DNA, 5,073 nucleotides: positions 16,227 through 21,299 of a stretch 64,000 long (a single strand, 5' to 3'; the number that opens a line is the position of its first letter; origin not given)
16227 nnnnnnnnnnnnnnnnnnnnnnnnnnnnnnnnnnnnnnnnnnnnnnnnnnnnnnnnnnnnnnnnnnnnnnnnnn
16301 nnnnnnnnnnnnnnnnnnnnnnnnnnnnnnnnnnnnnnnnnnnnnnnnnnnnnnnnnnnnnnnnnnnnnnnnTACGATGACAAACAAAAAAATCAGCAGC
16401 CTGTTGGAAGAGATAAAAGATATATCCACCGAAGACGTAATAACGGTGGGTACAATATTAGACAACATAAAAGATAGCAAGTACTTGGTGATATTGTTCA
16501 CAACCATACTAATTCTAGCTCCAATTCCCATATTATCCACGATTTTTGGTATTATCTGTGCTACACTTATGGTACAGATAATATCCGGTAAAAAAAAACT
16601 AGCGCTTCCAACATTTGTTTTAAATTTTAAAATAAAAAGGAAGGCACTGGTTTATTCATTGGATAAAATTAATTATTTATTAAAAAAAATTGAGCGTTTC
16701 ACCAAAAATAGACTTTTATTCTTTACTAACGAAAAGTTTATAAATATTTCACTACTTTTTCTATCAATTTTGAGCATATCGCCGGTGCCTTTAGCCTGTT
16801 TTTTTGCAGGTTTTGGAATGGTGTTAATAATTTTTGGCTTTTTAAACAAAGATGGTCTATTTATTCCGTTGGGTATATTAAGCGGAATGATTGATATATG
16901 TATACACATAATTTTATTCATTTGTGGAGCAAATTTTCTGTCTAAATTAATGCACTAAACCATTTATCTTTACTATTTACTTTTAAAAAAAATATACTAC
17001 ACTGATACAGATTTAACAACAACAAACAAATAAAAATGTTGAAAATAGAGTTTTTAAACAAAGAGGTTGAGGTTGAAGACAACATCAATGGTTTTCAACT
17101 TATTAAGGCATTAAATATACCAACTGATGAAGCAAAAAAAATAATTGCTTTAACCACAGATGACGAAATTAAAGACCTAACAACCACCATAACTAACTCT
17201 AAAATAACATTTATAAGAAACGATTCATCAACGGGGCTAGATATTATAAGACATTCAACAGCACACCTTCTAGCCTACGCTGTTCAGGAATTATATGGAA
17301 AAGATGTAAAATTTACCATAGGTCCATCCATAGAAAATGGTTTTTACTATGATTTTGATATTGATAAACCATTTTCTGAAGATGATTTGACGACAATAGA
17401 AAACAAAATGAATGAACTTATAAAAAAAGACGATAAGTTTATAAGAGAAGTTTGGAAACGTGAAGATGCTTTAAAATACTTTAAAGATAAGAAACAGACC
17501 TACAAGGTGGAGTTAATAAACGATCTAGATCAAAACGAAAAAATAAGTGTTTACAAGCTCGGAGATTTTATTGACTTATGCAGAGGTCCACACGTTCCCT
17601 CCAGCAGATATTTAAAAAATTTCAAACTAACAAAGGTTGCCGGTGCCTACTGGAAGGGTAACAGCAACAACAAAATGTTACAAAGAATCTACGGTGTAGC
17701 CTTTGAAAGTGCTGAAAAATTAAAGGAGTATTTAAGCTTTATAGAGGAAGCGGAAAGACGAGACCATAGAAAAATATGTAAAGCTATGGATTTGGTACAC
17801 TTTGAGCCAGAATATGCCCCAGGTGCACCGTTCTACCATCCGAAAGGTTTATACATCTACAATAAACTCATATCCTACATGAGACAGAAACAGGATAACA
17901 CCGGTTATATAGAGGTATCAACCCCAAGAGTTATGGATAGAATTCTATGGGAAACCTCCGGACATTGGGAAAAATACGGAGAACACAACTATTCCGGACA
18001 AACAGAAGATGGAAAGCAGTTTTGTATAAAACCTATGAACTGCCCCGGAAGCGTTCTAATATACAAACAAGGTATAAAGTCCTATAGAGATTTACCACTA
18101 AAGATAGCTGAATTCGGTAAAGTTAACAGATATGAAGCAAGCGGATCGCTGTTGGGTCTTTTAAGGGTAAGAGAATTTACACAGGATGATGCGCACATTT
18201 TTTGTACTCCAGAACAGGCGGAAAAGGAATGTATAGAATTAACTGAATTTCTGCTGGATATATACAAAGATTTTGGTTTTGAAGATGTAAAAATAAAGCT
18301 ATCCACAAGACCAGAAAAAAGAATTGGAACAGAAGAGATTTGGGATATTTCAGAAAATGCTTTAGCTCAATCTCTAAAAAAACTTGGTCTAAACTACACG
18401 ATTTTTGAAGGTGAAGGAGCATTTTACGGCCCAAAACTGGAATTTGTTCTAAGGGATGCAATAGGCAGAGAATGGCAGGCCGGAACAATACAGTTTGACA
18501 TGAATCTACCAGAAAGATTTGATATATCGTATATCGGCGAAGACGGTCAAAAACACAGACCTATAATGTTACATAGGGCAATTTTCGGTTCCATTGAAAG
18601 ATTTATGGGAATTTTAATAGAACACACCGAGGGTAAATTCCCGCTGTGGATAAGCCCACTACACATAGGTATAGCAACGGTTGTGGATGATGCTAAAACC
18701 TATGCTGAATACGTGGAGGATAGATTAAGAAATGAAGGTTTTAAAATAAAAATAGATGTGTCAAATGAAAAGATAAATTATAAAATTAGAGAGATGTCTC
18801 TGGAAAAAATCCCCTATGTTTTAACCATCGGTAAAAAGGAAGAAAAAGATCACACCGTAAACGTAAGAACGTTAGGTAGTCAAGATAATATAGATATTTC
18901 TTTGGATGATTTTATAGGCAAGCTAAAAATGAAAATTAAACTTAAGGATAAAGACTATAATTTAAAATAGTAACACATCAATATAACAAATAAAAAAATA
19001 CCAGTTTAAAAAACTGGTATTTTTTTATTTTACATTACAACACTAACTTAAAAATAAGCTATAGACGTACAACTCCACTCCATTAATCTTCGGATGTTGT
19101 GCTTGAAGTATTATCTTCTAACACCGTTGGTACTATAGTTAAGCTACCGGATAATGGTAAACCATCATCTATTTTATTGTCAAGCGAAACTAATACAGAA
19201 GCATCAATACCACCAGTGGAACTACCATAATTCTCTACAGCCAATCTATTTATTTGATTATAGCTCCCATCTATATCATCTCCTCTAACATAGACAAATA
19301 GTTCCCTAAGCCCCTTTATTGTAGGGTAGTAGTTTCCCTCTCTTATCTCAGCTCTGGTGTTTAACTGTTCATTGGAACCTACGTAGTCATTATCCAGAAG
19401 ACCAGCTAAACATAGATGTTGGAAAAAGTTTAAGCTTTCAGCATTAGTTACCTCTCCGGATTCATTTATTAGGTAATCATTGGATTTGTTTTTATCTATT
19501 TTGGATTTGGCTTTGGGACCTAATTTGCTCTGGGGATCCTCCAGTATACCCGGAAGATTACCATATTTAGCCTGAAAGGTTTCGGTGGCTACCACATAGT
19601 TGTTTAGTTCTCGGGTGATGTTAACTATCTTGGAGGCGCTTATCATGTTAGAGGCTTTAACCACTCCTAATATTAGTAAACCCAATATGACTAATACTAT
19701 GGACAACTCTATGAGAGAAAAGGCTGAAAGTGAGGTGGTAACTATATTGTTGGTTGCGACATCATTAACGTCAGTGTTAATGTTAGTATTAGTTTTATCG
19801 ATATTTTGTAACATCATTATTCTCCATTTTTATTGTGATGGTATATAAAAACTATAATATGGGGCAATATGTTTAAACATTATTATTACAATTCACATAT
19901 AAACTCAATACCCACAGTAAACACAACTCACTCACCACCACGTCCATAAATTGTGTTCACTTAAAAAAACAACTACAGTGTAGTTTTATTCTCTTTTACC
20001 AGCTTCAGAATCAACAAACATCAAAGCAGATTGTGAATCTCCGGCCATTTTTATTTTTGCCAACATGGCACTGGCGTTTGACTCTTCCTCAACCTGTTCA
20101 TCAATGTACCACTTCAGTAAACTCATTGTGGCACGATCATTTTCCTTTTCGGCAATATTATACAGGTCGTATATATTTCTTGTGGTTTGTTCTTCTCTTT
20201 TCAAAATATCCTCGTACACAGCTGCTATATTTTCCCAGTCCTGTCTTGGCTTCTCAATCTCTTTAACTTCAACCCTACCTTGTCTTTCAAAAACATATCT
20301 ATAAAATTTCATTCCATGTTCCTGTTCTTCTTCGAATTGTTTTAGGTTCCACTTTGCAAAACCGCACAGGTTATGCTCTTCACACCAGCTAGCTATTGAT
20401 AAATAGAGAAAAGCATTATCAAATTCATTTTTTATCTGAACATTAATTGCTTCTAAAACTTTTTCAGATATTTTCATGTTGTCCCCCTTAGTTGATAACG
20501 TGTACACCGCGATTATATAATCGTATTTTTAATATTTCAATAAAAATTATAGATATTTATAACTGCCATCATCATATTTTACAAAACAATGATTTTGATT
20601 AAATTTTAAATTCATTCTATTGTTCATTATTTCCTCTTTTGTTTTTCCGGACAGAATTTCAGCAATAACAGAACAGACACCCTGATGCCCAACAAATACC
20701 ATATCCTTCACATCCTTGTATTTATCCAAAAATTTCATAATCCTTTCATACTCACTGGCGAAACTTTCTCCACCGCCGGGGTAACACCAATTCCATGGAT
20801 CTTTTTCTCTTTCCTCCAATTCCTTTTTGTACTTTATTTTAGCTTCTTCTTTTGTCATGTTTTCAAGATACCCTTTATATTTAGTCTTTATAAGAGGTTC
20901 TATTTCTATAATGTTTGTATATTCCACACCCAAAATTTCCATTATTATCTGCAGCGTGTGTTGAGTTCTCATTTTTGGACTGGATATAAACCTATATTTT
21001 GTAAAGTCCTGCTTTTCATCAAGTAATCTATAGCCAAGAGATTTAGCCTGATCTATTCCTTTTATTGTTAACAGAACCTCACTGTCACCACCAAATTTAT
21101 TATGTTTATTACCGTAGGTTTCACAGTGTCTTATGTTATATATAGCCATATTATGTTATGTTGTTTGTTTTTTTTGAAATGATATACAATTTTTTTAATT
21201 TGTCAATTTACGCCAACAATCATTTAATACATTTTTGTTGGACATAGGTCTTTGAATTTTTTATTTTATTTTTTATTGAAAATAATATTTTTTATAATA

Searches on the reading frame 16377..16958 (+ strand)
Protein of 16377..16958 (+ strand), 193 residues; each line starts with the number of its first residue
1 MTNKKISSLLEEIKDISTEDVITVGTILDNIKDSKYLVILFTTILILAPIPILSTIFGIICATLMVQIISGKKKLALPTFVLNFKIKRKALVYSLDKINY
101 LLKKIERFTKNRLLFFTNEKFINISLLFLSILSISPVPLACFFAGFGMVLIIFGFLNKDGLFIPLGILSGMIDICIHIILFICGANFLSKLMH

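Call 23: search_protein_families(library=pfam, proteins=[window:16377-16958:+], max_evalue=0.00001)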
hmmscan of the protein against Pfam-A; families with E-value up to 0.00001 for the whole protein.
window:16377-16958:+ (193 aa): 1 family
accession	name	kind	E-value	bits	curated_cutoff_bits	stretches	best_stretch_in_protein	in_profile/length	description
PF06055.17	ExoD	-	4.5e-31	108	23.8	1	6-175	1-176/180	Exopolysaccharide synthesis, ExoD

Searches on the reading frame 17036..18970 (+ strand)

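Call 23: search_protein_families(library=pfam, proteins=[window:17036-18970:+], max_evalue=0.00001)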
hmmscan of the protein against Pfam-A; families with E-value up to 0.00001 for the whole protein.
window:17036-18970:+ (644 aa): 3 families
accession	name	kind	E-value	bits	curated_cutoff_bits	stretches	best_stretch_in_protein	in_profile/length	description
PF00587.30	tRNA-synt_2b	-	9.9e-48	163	29.3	1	323-530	5-178/179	tRNA synthetase class II core domain (G, H, P, S and T)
PF03129.25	HGTP_anticodon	-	3.7e-21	75.5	21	1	546-631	4-92/94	Anticodon binding domain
PF07973.19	tRNA_SAD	-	7.8e-17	61.4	24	1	170-219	1-44/44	Threonyl and Alanyl tRNA synthetase second additional domain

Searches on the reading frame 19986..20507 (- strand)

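Call 23: search_protein_families(library=pfam, proteins=[window:19986-20507:-], max_evalue=0.00001)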
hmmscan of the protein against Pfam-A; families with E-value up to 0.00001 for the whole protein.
window:19986-20507:- (173 aa): 1 family
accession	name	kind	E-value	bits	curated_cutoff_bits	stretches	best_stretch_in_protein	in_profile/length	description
PF00210.30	Ferritin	-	2.2e-35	122.1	24.5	1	19-154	2-141/142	Ferritin-like domain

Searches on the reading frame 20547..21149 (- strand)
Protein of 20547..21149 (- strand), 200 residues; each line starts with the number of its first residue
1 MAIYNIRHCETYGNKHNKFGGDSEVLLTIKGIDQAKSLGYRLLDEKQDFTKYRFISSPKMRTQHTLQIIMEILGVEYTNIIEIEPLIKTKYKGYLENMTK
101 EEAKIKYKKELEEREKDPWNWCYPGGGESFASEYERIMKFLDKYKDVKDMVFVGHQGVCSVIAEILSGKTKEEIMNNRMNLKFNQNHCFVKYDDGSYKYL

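Call 23: search_protein_families(library=pfam, proteins=[window:20547-21149:-], max_evalue=0.00001)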
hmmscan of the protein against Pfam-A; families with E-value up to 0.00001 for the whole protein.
window:20547-21149:- (200 aa): 1 family
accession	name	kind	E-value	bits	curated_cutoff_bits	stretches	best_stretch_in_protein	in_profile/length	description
PF00300.27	His_Phos_1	-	4.9e-24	85.5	21.7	1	3-192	1-181/194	Histidine phosphatase superfamily (branch 1)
